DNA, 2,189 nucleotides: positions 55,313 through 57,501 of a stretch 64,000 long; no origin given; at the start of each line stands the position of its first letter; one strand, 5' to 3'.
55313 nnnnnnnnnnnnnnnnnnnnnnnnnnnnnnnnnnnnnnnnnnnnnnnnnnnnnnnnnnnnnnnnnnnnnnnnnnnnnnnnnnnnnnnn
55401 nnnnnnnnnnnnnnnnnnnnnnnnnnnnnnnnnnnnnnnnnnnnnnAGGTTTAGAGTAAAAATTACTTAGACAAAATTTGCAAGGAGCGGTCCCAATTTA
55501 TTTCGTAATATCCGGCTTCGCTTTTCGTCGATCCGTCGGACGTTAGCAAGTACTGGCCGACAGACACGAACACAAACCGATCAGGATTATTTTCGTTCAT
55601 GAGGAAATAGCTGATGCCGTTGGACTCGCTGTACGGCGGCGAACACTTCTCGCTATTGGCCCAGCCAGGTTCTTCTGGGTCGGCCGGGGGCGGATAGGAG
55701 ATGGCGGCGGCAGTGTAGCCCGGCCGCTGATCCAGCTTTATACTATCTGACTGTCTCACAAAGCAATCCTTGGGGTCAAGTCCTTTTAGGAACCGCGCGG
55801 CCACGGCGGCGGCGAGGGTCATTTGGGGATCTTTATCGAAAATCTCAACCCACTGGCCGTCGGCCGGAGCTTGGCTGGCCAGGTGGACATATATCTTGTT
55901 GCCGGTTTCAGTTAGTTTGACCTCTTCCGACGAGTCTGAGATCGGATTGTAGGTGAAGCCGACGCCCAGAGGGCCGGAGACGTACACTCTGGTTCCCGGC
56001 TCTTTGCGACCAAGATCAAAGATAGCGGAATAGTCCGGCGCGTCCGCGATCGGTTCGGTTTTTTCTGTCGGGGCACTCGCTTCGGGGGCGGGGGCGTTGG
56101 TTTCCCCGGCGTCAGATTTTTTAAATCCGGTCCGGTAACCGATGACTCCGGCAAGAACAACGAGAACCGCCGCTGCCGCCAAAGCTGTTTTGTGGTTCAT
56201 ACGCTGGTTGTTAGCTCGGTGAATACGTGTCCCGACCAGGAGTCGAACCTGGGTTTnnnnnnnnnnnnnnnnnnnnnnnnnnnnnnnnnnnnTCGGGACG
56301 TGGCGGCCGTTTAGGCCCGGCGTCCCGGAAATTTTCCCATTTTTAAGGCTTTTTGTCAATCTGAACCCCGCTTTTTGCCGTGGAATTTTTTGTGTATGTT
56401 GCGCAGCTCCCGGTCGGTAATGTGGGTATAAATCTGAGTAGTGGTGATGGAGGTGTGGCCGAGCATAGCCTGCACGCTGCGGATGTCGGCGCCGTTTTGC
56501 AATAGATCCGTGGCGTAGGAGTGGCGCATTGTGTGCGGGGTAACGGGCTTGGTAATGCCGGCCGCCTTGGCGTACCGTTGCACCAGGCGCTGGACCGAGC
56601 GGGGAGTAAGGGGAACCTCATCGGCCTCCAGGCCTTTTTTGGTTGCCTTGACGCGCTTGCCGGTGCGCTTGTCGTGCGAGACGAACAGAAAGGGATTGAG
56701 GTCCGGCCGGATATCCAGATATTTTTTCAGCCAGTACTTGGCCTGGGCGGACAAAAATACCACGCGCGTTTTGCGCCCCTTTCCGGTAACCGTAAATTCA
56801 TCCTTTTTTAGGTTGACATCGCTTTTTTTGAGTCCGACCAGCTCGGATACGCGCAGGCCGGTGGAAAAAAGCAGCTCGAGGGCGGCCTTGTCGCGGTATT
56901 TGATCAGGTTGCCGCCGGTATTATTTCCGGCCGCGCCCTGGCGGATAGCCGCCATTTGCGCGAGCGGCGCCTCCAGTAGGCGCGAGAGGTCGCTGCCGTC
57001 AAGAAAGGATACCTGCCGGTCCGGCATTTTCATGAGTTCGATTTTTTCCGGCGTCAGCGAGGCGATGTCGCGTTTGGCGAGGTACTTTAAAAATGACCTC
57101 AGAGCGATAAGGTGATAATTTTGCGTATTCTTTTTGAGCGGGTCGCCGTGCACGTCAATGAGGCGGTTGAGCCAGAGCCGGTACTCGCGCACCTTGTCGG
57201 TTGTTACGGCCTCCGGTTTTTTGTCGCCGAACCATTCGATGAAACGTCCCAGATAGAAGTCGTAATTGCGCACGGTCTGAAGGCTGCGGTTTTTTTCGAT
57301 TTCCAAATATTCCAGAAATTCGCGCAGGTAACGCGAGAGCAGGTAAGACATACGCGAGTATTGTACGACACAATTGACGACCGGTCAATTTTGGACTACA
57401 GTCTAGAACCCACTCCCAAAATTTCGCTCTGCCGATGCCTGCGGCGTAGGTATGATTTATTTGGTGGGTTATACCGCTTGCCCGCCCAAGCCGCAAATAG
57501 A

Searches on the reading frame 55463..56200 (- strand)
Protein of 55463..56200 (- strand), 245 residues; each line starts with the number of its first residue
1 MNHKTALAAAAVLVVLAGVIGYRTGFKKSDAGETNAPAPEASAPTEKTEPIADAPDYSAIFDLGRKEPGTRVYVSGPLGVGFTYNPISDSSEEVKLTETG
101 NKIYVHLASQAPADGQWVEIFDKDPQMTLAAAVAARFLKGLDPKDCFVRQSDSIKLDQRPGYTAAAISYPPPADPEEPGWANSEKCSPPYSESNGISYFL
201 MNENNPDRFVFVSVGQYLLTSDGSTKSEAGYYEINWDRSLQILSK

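Call 10: search_protein_families(library=pfam, proteins=[window:55463-56200:-], max_evalue=0.001)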
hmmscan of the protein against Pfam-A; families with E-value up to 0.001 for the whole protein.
window:55463-56200:- (245 aa): 0 families

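Call 12: search_protein_families(library=ncbifam, proteins=[window:55463-56200:-], max_evalue=0.001)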
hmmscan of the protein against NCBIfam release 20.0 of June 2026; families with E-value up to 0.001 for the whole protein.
window:55463-56200:- (245 aa): 0 families
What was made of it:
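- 55463..56200 (-): 245-aa hypothetical gene between tRNA-Arg and Band_7. It is a second lineage-specific addition to the core string. No Pfam or NCBIfam hit (calls 10, 12).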

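Call 36: search_protein_families(library=pfam, proteins=[window:55463-56200:-], max_evalue=0.01)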
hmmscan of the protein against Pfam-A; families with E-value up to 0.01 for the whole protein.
window:55463-56200:- (245 aa): 0 families

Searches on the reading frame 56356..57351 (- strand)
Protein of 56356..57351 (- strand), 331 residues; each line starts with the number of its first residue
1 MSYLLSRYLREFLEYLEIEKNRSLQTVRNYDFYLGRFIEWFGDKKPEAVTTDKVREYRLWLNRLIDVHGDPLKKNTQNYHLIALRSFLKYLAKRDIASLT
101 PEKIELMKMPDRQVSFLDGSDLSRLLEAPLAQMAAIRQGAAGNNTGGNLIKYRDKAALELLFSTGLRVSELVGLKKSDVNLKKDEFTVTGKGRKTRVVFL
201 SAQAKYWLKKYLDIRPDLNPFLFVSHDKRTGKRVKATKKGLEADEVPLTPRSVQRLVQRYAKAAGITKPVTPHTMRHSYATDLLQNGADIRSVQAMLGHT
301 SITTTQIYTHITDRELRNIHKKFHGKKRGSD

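Call 10: search_protein_families(library=pfam, proteins=[window:56356-57351:-], max_evalue=0.001)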
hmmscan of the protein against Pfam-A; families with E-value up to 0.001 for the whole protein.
window:56356-57351:- (331 aa): 4 families
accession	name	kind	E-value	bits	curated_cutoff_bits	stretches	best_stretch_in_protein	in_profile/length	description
PF00589.27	Phage_integrase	-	4.2e-43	147.5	27.1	1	148-313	18-170/172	Phage integrase family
PF02899.23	Phage_int_SAM_1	-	4.5e-13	49.7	22.3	1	10-94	2-82/83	Phage integrase, N-terminal SAM-like domain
PF13495.12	Phage_int_SAM_4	-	2.2e-11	44.4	27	1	9-96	2-83/85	Phage integrase, N-terminal SAM-like domain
PF13102.12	Phage_int_SAM_5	-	6.4e-06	26.9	22.3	1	7-101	4-92/98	Phage integrase SAM-like domain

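Call 12: search_protein_families(library=ncbifam, proteins=[window:56356-57351:-], max_evalue=0.001)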
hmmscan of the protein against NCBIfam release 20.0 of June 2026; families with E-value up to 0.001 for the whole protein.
window:56356-57351:- (331 aa): 13 families
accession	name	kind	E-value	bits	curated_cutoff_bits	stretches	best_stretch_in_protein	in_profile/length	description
TIGR02225.1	recomb_XerD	equivalog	1.1e-69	235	329.6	1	11-325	2-288/290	site-specific tyrosine recombinase XerD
NF001399.0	PRK00283.1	subfamily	7e-68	229.1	279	1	6-326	6-298/300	tyrosine recombinase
TIGR02224.1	recomb_XerC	equivalog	7.5e-68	229.1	335.15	1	11-327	2-293/295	tyrosine recombinase XerC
NF040815.2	recomb_XerA_Arch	equivalog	4.2e-67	226.5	220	1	11-319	2-262/263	site-specific tyrosine recombinase/integron integrase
NF002331.0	PRK01287.1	subfamily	3e-50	171.2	371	1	5-328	26-329/365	site-specific tyrosine recombinase XerC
TIGR02249.1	integrase_gron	subfamily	1.5e-36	126.3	265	2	247-318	236-307/315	integron integrase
NF003462.0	PRK05084.1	equivalog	1.1e-35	123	267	1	151-322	194-355/360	tyrosine recombinase XerS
NF011946.0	PRK15417.1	equivalog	7.2e-24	84.6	435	1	251-312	255-316/337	integron integrase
NF040693.1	recomb_GmtY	equivalog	5.9e-16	58.7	340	1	209-318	337-439/441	gamma-mobile-trio recombinase GmtY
NF007370.0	PRK09870.1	subfamily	2.4e-11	43.6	221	1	153-328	33-196/200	tyrosine-type DNA invertase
NF007371.0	PRK09871.1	subfamily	1.1e-09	38.1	222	1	251-310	114-173/198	tyrosine-type DNA invertase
NF041502.1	integrase_1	equivalog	1.5e-06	27.2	350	0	237-322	279-371/484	site-specific integrase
NF002685.0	PRK02436.1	equivalog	0.00017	21.5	178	0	160-211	120-170/245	site-specific tyrosine recombinase XerD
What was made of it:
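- Checked: A Xer-type tyrosine recombinase is at 56356-57351 (-) (calls 10, 12).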
